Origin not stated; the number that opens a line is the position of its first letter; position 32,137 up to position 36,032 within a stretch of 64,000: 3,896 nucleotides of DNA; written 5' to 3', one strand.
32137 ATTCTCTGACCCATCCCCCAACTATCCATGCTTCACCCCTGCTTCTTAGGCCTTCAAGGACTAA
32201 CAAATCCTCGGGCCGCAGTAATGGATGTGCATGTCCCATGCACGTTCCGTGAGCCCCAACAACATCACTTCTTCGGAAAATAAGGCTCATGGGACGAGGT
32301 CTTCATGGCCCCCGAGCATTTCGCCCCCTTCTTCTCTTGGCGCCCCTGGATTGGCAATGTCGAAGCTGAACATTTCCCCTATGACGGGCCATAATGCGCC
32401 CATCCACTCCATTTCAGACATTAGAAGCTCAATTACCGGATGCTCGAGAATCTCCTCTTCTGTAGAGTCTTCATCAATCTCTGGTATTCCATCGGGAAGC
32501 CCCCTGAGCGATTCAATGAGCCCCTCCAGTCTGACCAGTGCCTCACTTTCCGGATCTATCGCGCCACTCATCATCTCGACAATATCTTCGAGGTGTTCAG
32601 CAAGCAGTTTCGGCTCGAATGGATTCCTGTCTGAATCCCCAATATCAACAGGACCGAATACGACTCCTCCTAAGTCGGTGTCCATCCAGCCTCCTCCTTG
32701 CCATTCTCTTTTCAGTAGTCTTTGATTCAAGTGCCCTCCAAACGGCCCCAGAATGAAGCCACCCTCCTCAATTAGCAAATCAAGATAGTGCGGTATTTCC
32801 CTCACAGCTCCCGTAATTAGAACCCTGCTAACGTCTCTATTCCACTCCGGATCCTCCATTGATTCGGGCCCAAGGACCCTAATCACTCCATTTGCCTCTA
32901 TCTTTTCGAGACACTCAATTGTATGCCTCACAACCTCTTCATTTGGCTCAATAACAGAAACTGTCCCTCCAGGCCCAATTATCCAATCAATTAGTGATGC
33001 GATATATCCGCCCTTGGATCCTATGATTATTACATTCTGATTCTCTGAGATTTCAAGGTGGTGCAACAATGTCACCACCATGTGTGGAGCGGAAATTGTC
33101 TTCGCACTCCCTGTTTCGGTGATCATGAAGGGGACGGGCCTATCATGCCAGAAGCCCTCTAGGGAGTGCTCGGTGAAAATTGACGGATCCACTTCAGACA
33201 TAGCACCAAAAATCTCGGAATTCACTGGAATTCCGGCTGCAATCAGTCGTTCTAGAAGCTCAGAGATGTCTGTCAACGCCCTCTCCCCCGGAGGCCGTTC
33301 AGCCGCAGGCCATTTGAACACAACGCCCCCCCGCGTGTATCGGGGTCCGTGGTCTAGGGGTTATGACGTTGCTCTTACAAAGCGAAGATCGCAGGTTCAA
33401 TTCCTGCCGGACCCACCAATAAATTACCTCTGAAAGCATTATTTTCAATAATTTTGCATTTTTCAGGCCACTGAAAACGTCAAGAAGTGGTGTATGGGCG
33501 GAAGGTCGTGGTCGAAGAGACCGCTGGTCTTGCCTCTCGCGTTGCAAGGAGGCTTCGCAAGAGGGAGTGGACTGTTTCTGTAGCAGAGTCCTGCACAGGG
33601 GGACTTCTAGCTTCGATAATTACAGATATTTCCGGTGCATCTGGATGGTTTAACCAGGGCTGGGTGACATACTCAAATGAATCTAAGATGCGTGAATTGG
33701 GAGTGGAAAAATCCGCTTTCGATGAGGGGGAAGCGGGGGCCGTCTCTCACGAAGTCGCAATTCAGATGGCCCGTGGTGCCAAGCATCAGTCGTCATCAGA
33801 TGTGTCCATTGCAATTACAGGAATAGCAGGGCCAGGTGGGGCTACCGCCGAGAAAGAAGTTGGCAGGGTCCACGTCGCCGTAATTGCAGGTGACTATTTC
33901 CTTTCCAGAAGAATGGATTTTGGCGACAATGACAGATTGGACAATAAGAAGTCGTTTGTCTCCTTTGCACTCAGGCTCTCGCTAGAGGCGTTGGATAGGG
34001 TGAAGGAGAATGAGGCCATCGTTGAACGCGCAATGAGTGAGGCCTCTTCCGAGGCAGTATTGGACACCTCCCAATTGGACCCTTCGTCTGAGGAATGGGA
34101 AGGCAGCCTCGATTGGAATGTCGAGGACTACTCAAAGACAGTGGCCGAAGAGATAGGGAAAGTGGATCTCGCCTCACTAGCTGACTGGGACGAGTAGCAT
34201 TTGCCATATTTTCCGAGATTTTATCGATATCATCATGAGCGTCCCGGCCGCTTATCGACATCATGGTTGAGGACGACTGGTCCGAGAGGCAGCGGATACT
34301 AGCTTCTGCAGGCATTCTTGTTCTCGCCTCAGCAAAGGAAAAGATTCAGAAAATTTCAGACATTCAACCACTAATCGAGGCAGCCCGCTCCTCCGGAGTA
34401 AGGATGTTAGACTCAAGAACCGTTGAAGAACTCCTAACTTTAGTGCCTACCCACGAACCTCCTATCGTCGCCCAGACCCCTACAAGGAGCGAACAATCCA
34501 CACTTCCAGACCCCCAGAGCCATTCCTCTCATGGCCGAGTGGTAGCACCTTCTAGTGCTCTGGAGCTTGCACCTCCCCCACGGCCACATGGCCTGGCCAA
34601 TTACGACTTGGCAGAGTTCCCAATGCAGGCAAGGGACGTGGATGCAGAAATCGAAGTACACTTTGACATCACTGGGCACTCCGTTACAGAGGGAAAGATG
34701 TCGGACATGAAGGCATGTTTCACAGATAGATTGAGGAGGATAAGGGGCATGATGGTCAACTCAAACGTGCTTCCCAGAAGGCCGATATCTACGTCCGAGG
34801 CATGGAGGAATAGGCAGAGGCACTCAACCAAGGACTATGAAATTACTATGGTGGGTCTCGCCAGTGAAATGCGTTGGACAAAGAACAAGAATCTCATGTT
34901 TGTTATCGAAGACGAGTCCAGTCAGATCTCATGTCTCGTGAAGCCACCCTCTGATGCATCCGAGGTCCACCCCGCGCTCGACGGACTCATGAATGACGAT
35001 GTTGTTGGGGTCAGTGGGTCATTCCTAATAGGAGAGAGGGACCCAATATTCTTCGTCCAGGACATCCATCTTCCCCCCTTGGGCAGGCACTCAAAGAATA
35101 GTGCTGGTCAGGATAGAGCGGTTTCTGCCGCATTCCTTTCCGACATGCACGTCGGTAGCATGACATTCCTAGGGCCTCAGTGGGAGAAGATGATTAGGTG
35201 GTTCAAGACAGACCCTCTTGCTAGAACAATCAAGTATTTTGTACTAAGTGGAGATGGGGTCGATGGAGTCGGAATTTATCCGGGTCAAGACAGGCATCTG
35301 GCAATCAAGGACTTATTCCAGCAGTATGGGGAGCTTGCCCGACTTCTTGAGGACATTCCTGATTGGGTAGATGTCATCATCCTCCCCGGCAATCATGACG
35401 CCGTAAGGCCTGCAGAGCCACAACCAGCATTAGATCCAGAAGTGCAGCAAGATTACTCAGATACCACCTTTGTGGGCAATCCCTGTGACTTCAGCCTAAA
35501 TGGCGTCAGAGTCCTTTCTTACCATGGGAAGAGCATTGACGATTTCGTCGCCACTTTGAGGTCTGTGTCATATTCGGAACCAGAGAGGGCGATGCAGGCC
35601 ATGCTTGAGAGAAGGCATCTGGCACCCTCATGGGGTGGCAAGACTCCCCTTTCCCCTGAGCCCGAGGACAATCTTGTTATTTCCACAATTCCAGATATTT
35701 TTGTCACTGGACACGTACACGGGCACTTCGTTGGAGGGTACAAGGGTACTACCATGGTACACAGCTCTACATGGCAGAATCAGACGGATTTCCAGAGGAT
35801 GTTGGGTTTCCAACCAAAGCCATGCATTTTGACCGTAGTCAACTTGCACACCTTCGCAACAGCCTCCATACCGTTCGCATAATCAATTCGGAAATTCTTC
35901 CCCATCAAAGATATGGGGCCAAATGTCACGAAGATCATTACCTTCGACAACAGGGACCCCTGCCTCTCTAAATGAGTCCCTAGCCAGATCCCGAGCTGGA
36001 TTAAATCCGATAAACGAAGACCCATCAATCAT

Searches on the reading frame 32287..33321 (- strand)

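Call 73: search_protein_families(library=pfam, proteins=[window:32287-33321:-], max_evalue=0.00001)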
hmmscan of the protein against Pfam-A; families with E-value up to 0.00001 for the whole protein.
window:32287-33321:- (344 aa): 1 family
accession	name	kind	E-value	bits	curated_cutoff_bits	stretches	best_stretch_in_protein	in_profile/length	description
PF01135.25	PCMT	-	2.8e-19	70.2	20.3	1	20-224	4-204/210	Protein-L-isoaspartate(D-aspartate) O-methyltransferase (PCMT)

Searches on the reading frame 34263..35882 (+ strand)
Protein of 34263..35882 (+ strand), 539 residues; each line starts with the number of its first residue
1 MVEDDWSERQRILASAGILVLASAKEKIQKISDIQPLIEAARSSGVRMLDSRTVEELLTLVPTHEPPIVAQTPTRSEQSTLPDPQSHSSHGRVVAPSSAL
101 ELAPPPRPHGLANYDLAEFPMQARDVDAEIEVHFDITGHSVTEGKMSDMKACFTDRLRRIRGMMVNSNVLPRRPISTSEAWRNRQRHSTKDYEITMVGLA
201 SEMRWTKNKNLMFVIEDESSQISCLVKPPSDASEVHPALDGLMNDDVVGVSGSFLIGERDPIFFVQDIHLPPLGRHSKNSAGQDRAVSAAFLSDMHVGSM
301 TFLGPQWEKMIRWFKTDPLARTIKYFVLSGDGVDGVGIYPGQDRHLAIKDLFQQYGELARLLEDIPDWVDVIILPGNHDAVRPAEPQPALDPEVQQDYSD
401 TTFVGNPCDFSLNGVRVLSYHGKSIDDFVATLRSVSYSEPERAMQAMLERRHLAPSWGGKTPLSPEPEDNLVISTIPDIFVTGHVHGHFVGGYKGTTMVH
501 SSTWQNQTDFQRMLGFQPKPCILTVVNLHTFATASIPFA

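Call 73: search_protein_families(library=pfam, proteins=[window:34263-35882:+], max_evalue=0.00001)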
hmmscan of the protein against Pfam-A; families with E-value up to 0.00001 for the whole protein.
window:34263-35882:+ (539 aa): 2 families
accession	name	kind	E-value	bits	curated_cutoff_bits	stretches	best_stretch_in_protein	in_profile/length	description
PF04042.21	DNA_pol_E_B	-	2.1e-18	66.9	29.1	1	291-489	3-208/210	DNA polymerase alpha/epsilon subunit B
PF00149.33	Metallophos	-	2.7e-08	34.9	21.5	1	290-486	4-189/191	Calcineurin-like phosphoesterase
